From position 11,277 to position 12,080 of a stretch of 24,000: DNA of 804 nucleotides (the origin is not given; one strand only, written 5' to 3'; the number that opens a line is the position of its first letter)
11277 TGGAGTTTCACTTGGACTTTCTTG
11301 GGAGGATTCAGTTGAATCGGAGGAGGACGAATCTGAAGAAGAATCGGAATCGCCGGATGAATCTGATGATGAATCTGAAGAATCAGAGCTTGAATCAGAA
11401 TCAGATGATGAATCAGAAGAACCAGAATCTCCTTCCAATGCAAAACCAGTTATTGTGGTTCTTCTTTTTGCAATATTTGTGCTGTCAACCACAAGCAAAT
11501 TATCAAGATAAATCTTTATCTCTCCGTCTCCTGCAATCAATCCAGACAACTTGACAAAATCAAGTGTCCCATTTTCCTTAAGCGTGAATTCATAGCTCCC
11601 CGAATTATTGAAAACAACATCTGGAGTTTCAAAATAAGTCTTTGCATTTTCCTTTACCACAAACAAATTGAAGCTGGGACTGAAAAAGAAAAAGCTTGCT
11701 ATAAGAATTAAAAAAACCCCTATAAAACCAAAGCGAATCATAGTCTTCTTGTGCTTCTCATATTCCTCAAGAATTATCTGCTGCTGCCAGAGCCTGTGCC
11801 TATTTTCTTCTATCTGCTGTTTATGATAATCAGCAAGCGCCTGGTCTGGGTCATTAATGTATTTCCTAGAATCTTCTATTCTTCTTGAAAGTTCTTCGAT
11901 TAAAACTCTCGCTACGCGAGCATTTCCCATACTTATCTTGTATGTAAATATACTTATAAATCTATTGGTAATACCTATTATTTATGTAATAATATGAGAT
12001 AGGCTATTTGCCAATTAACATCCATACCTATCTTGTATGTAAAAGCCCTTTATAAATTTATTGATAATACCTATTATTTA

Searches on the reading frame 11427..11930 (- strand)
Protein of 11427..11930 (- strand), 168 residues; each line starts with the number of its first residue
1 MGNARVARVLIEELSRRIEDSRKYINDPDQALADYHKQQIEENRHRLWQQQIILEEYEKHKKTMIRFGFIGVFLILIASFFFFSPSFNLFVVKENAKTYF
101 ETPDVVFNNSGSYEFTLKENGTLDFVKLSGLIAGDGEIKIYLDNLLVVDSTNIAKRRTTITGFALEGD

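Call 71: search_protein_families(library=pfam, proteins=[window:11427-11930:-], max_evalue=1)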
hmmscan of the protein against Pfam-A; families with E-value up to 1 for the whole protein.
seq(168 aa): 1 family
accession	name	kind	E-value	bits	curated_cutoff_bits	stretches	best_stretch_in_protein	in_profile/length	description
PF22416.2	Lmo2445-like_C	-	0.033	15.2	27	1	73-121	16-64/94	Lmo2445-like, C-terminal domain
